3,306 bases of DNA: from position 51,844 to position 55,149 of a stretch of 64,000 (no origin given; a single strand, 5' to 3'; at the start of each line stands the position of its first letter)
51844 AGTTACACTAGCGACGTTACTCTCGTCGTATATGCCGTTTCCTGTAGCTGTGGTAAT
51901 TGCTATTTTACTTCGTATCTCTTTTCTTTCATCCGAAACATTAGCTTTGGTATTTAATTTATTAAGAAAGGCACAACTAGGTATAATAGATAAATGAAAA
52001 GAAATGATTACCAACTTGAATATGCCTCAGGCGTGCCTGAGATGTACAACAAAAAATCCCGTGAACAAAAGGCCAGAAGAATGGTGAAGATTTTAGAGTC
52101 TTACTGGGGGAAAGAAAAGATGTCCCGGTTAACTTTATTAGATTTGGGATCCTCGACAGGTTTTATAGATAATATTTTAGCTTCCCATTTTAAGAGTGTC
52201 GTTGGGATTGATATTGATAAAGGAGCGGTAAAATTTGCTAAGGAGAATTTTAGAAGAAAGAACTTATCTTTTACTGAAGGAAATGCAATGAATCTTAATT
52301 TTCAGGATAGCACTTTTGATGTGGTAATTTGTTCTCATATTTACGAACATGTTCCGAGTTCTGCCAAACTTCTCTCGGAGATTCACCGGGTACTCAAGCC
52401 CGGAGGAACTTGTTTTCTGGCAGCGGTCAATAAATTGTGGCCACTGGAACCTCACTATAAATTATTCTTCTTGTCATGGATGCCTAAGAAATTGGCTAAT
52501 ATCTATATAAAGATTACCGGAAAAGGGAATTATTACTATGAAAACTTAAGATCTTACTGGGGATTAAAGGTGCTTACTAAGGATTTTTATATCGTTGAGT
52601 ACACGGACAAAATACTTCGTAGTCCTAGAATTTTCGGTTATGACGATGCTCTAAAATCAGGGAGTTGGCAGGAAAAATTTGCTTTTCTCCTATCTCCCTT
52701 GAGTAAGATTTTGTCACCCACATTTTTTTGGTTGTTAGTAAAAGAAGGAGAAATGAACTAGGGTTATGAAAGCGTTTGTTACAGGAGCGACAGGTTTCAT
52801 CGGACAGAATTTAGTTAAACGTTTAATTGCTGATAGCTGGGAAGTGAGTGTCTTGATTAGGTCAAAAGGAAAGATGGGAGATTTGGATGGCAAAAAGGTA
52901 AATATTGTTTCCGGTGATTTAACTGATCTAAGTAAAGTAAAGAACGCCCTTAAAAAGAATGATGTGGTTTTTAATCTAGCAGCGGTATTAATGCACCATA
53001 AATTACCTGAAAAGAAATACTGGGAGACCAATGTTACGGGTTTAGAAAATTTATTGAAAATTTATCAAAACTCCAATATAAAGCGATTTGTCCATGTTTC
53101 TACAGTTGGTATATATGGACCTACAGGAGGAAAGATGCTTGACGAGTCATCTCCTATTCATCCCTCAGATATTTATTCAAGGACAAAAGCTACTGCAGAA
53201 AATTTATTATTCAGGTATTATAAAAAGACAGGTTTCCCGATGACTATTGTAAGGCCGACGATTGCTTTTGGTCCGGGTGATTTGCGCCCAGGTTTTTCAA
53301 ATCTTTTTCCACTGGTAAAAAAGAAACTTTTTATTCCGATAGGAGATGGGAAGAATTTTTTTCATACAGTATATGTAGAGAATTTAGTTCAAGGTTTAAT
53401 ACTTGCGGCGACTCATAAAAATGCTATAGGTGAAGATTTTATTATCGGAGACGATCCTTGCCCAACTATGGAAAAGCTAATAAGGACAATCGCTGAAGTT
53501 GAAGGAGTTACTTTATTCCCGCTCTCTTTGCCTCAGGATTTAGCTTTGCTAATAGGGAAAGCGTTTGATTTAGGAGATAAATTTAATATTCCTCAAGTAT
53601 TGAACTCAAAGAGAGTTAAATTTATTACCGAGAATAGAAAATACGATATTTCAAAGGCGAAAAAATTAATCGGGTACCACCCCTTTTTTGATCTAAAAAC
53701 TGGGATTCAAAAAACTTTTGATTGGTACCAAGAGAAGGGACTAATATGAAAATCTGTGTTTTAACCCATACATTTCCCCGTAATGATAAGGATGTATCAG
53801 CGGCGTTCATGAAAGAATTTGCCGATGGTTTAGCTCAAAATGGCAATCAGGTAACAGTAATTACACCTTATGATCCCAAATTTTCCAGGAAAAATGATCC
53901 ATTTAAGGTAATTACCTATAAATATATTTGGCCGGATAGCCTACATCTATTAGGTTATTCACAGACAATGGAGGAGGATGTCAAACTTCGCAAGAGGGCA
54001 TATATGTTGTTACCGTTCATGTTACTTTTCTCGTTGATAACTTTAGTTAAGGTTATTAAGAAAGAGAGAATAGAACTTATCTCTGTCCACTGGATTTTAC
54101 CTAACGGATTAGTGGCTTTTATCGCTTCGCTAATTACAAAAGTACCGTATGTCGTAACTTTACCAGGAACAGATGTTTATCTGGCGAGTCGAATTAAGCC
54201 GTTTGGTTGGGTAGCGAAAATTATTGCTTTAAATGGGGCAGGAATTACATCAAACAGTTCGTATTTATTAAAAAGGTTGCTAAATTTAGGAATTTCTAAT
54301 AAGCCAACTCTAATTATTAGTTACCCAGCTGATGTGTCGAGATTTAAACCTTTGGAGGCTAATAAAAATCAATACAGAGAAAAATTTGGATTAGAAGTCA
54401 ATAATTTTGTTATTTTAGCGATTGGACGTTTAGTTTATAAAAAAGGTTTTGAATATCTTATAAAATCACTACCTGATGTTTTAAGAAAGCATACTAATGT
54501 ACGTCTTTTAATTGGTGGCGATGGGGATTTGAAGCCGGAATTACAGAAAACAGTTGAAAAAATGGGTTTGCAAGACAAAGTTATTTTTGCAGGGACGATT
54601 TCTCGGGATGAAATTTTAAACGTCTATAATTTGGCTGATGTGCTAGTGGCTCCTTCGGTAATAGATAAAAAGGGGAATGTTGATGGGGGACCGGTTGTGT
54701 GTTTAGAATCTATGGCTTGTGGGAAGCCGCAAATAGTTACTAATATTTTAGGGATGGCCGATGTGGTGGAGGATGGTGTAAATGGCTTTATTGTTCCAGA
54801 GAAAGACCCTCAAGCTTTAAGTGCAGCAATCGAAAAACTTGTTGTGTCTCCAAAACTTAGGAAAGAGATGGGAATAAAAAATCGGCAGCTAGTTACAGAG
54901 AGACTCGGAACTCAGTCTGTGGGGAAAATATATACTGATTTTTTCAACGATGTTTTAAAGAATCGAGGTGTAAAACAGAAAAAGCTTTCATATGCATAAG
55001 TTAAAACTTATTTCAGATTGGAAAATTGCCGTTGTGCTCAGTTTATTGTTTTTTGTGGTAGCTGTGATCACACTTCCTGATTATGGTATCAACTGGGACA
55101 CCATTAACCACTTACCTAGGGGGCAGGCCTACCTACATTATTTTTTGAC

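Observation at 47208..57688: Ten-gene co-directional module combining MBOAT + DHHW/SGNH partner with GT4s, a flippase-like protein, two methyltransferases, an epimerase and a lectin-domain GT-C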

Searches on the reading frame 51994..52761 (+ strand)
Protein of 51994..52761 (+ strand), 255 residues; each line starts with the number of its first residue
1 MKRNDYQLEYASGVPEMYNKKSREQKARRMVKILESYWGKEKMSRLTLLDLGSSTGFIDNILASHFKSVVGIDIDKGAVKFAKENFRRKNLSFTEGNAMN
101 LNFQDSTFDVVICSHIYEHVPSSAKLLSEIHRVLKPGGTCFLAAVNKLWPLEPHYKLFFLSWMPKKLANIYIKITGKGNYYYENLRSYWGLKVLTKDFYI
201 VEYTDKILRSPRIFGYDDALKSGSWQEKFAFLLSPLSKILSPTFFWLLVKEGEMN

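Call 3: search_protein_families(library=pfam, proteins=[window:51994-52761:+], max_evalue=0.01)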
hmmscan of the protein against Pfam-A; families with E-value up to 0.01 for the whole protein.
window:51994-52761:+ (255 aa): 14 families
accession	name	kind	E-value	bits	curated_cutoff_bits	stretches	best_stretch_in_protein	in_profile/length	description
PF08241.18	Methyltransf_11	-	2.8e-25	89.2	21.2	1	49-141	1-94/95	Methyltransferase domain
PF13847.12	Methyltransf_31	-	9.4e-22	77.7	27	1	45-148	4-115/145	Methyltransferase domain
PF13649.12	Methyltransf_25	-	9.4e-21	74.8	27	1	49-138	2-97/97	Methyltransferase domain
PF13489.12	Methyltransf_23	-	1e-15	58.3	27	1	24-155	3-128/164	Methyltransferase domain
PF08242.18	Methyltransf_12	-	5.9e-15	56.2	30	1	49-139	1-97/98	Methyltransferase domain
PF01209.24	Ubie_methyltran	-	8.6e-14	51.9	20.1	1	47-189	50-199/233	ubiE/COQ5 methyltransferase family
PF05219.18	DREV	-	1.1e-07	31.7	26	1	24-146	75-190/265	DREV methyltransferase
PF06325.19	PrmA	-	2.4e-07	31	22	1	32-142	153-258/296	Ribosomal protein L11 methyltransferase (PrmA)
PF05175.20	MTS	-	2.4e-06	27.8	23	1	45-146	32-142/170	Methyltransferase small domain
PF20922.3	Anamorsin_N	-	6.2e-06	26.5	27.1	1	101-143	45-88/163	Anamorsin, N-terminal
PF01728.25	FtsJ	-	0.00093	19.6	24.1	1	45-113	22-97/181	FtsJ-like methyltransferase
PF00398.26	RrnaAD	-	0.0018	17.9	24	1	45-107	31-94/263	Ribosomal RNA adenine dimethylase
PF01739.24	CheR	-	0.0036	17.2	27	0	87-144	116-175/195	CheR methyltransferase, SAM binding domain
PF03141.22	Methyltransf_29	-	0.004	16.2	23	1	68-144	144-219/506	Putative S-adenosyl-L-methionine-dependent methyltransferase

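Call 4: search_protein_families(library=ncbifam, proteins=[window:51994-52761:+], max_evalue=0.01)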
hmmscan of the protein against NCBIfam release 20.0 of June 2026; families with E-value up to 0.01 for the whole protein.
window:51994-52761:+ (255 aa): 50 families (the best 25 are shown)
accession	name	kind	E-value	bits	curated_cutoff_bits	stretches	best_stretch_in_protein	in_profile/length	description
TIGR01983.1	UbiG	equivalog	8.7e-18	64.4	102.95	1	27-148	45-157/228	bifunctional 2-polyprenyl-6-hydroxyphenol methylase/3-demethylubiquinol 3-O-methyltransferase UbiG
NF041537.1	ArsM_AhpD_UU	exception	6.1e-17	61.4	510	1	47-155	79-193/345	arsenite methyltransferase/AhpD domain selenoprotein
TIGR01934.1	MenG_MenH_UbiE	subfamily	1.7e-16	60.2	158.35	1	44-188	39-188/223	ubiquinone/menaquinone biosynthesis methyltransferase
TIGR04345.1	ovoA_Cterm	equivalog_domain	1.3e-13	51.1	170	2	87-143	114-170/242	putative 4-mercaptohistidine N1-methyltransferase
NF001244.0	PRK00216.1-5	equivalog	2.3e-13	50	216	1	40-142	50-153/236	bifunctional demethylmenaquinone methyltransferase/2-methoxy-6-polyprenyl-1,4-benzoquinol methylase UbiE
NF041536.1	ArsM_DUF2284_UU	exception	2.4e-13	49.2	575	1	47-143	79-181/459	arsenite methyltransferase/DUF2284 domain selenoprotein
TIGR02072.1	BioC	equivalog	2.5e-13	50.4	184.95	1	18-143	9-133/244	malonyl-ACP O-methyltransferase BioC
NF001243.0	PRK00216.1-4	equivalog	3e-13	49.7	235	1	68-196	74-206/237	demethylmenaquinone methyltransferase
NF045823.1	PthPhpthDimycoMt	equivalog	5.3e-13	48.7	300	1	67-144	91-168/256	phthiotriol/phenolphthiotriol dimycocerosates methyltransferase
NF045825.1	FAmtase_mtf2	equivalog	5.5e-13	48.7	400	1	65-143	81-159/248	fatty-acid O-methyltransferase Mtf2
NF045667.1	MTase_DVU1556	equivalog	1.1e-12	47.9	155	1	47-142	25-119/213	DVU_1556 family methyltransferase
NF008823.0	PRK11873.1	subfamily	1.5e-12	47.6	263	1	47-143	80-182/272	arsenite methyltransferase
TIGR02752.1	MenG_heptapren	equivalog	1.8e-12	47.3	419.85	1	68-198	72-206/231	demethylmenaquinone methyltransferase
NF047649.1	MTase_UXPK_star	exception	2.5e-12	46.4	460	1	47-145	80-184/283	methyltransferase/UXPK-star double selenoprotein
NF001241.0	PRK00216.1-2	equivalog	5.5e-12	45.8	327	1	46-168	53-171/231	demethylmenaquinone methyltransferase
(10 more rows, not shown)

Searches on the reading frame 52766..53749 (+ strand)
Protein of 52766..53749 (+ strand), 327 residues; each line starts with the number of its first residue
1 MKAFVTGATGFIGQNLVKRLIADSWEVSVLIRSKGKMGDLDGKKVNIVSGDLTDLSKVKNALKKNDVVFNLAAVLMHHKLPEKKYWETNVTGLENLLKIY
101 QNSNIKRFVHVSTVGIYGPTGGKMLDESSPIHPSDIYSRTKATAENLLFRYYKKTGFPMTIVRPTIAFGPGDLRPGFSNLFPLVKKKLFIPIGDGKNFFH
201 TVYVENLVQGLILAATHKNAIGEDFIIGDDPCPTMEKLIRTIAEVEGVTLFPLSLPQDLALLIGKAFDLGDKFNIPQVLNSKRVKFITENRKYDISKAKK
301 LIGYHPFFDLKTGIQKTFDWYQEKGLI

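Call 3: search_protein_families(library=pfam, proteins=[window:52766-53749:+], max_evalue=0.01)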
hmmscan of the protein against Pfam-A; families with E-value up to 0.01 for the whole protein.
window:52766-53749:+ (327 aa): 9 families
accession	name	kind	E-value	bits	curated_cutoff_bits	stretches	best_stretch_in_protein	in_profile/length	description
PF01370.27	Epimerase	-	1.8e-39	136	20.9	1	4-228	2-240/240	NAD dependent epimerase/dehydratase family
PF01073.25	3Beta_HSD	-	2.7e-31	109.1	22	1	5-248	2-270/280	3-beta hydroxysteroid dehydrogenase/isomerase family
PF16363.11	GDP_Man_Dehyd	-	5.1e-29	102.2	27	1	4-317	1-332/332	GDP-mannose 4,6 dehydratase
PF07993.18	NAD_binding_4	-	5.8e-22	78.5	20.1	2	43-189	61-227/258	Male sterility protein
PF13460.12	NAD_binding_10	-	2.1e-21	77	27.2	1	7-165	1-144/184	NAD(P)H-binding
PF04321.23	RmlD_sub_bind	-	8e-12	45.3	27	1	1-154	1-142/287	RmlD substrate binding domain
PF02719.21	Polysacc_synt_2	-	3.6e-10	40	20.2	1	4-114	2-129/293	Polysaccharide biosynthesis protein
PF05368.20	NmrA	-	1.4e-09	38.5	27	1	4-110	6-104/298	NmrA-like family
PF00106.31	adh_short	-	0.0004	20.4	26.6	1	3-65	3-71/195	short chain dehydrogenase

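Call 4: search_protein_families(library=ncbifam, proteins=[window:52766-53749:+], max_evalue=0.01)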
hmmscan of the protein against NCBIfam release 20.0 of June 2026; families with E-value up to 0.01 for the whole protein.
window:52766-53749:+ (327 aa): 46 families (the best 25 are shown)
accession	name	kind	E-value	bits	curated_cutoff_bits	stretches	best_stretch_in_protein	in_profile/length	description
TIGR03466.1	HpnA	hypoth_equivalog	9.5e-43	146.3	367.65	1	1-326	1-326/327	hopanoid-associated sugar epimerase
TIGR04180.1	EDH_00030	hypoth_equivalog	9e-34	116.9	475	1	4-247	2-257/297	NAD-dependent 4,6-dehydratase LegB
NF042423.1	oxyalk_red_Shew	equivalog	1.1e-32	113.4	580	1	2-316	10-330/331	2-alkyl-3-oxoalkanoate reductase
NF052578.1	StrlDmthSdmBMthl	equivalog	6.3e-31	108.3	600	1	1-327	1-328/328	sterol demethylase protein SdmB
TIGR01181.1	dTDP_gluc_dehyt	equivalog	8.9e-29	100.6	365.1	1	3-324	2-314/321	dTDP-glucose 4,6-dehydratase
NF042422.1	oxyalk_red_OleD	equivalog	1.3e-26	93.8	580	1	1-320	1-327/329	2-alkyl-3-oxoalkanoate reductase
TIGR01179.1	galE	equivalog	2.8e-21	75.7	262.3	1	4-163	3-172/332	UDP-glucose 4-epimerase GalE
TIGR01777.1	yfcH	hypoth_equivalog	9.1e-19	68.1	207.35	1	4-247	2-242/292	TIGR01777 family oxidoreductase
NF043036.1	ErythonDh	equivalog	4.4e-18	65.5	325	1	1-172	1-185/321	D-erythronate dehydrogenase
NF050030.1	thlkprotThyD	equivalog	3.2e-16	59.4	400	1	1-245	1-249/305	thylakoid membrane protein ThyD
TIGR01746.1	Thioester-redct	subfamily_domain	7.9e-16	58.2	213.35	1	4-167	3-195/371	thioester reductase domain-containing protein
NF005539.0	PRK07201.1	equivalog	8.2e-15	54.6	549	1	1-169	1-179/657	SDR family oxidoreductase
TIGR02622.1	CDP_4_6_dhtase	equivalog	1.9e-14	53.6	278.45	1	2-153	6-169/352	CDP-glucose 4,6-dehydratase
TIGR02197.1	heptose_epim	equivalog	6.8e-14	51.7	274.6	1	5-152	3-153/316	ADP-glyceromanno-heptose 6-epimerase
NF058621.1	DiazavRedAvaA7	equivalog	1e-12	48.3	400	1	1-241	1-244/304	3-diazoavenalumate denitrifying reductase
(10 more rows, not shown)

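Call 37: search_solved_structures(query=window:52766-53749:+, max_evalue=0.00001)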
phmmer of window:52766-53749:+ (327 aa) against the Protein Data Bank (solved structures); distinct sequences matched with E-value up to 0.00001: 101 (the best 60 are shown).
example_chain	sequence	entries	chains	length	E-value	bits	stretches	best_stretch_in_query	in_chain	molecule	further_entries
3wj7_A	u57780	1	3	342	2.6e-21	79.1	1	4-325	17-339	Putative oxidoreductase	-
6zl6_A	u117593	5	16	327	9.6e-21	77.2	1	1-247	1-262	Epimerase domain-containing protein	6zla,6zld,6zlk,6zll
8vr2_A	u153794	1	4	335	1.2e-20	76.9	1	2-245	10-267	NAD-dependent epimerase/dehydratase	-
6zlj_A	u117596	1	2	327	3.1e-20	75.5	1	1-247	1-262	Epimerase domain-containing protein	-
8shh_A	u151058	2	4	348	2.4e-19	72.6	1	2-229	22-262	dTDP-glucose 4,6-dehydratase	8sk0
6bwl_A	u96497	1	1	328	2.9e-19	72.3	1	1-229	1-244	Pal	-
2hun_A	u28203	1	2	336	1.7e-18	69.8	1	1-214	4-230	336aa long hypothetical dTDP-glucose 4,6-dehydratase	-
1r6d_A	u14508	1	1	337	2.6e-18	69.2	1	1-229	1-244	TDP-glucose-4,6-dehydratase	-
1r66_A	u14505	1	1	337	2.6e-18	69.2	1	1-229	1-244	TDP-glucose-4,6-dehydratase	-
8rdg_A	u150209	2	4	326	3.9e-18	68.6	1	1-217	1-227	SDR family NAD(P)-dependent oxidoreductase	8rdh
8rdi_A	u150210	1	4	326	1.4e-17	66.8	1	1-217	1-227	SDR family NAD(P)-dependent oxidoreductase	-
6bi4_A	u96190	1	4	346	6.2e-17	64.7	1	2-248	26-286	dTDP-glucose 4,6-dehydratase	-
6pmh_A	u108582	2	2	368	5.2e-16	61.6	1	4-230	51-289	UDP-glucose 4-epimerase related protein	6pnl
6dnt_A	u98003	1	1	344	7.7e-16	61.1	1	4-217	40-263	NAD-dependent epimerase/dehydratase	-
6jkg_A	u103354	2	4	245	2.9e-15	59.2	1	4-217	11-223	Sterol-4-alpha-carboxylate 3-dehydrogenase, decarboxylating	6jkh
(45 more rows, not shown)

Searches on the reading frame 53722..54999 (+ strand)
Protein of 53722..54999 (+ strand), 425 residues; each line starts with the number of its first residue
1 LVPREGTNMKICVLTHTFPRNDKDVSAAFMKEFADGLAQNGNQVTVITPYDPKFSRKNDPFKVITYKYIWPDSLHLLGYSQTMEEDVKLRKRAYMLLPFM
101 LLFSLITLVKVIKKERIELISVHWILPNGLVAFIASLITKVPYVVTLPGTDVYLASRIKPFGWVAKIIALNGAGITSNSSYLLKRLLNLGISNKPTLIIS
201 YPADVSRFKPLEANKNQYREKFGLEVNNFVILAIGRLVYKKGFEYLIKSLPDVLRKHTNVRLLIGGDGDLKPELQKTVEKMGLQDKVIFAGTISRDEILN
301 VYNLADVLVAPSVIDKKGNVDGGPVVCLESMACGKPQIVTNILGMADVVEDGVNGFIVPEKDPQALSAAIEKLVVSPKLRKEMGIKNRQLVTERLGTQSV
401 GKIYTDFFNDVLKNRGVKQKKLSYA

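Call 3: search_protein_families(library=pfam, proteins=[window:53722-54999:+], max_evalue=0.01)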
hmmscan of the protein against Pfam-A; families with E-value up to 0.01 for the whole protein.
window:53722-54999:+ (425 aa): 6 families
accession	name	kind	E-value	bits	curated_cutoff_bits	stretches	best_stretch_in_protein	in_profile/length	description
PF00534.26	Glycos_transf_1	-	4.7e-43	147.1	26.4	1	215-389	2-171/172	Glycosyl transferases group 1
PF13692.12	Glyco_trans_1_4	-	6.8e-36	124.1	27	1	229-374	2-140/142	Glycosyl transferases group 1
PF13477.12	Glyco_trans_4_2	-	4.7e-12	46.7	23.4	1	24-174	7-131/139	Glycosyl transferase 4-like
PF13439.12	Glyco_transf_4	-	3.9e-11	43.7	28.5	1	29-206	7-169/170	Glycosyltransferase Family 4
PF13579.12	Glyco_trans_4_4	-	2.7e-08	34.7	29.7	1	29-201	6-157/158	Glycosyl transferase 4-like domain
PF13524.12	Glyco_trans_1_2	-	0.0067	16.8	25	0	255-392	10-130/144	Glycosyl transferase-like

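Call 4: search_protein_families(library=ncbifam, proteins=[window:53722-54999:+], max_evalue=0.01)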
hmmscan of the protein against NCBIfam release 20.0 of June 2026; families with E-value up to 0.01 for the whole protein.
window:53722-54999:+ (425 aa): 48 families (the best 25 are shown)
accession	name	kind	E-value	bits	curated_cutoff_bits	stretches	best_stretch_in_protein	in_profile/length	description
TIGR03999.1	thiol_BshA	equivalog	2.8e-33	115.4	273.7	1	87-412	55-374/375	N-acetyl-alpha-D-glucosaminyl L-malate synthase BshA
TIGR03088.1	stp2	hypoth_equivalog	3.2e-33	115.3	409.05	1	188-412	154-374/374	TIGR03088 family PEP-CTERM/XrtA system glycosyltransferase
NF041876.1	EPS_EpsE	equivalog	4.2e-32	111.9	400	1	100-396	97-381/389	exopolysaccharide biosynthesis GT4 family glycosyltransferase EpsE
TIGR04063.1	stp3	hypoth_equivalog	1.6e-29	103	442.05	1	185-412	171-396/397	TIGR04063 family PEP-CTERM/XrtA system glycosyltransferase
NF047684.1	TeichurnBiosyTuaC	equivalog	2.6e-28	99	550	1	9-407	1-385/391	teichuronic acid biosynthesis protein TuaC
TIGR04157.1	glyco_rSAM_CFB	subfamily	2e-25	89.6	400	1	212-392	211-390/406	TIGR04157 family glycosyltransferase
NF038298.1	EPS_HpsO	equivalog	4e-24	85.1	575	1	194-411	169-387/388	hormogonium polysaccharide biosynthesis glycosyltransferase HpsO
TIGR03449.1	mycothiol_MshA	equivalog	6e-23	81.4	462.5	1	198-388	192-381/406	D-inositol-3-phosphate glycosyltransferase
NF038229.1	Glyco4_Geo_Pelo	equivalog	4.1e-22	78.6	400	1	129-412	68-337/338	GPMC system family 4 glycosyltransferase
TIGR02149.1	glgA_Coryne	subfamily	1.1e-21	77.5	302.4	1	159-411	132-390/391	glycogen synthase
NF007640.0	PRK10307.1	subfamily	2e-19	69.8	276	1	176-400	176-396/411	WcaI family glycosyltransferase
NF012028.0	PRK15484.1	subfamily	2.4e-18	66.4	618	1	212-406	177-373/380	lipopolysaccharide N-acetylglucosaminyltransferase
NF049988.1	MGlcDAGSynMgs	equivalog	5.5e-18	65.5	400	1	216-408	201-388/398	alpha-monoglucosyldiacylglycerol synthase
TIGR04005.1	wcaL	equivalog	7.4e-18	64.6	537.6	1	229-373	223-367/406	colanic acid biosynthesis glycosyltransferase WcaL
NF041010.1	glycosy_Agl16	equivalog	6e-17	61.5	575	1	141-392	105-333/352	glycosylation protein Agl16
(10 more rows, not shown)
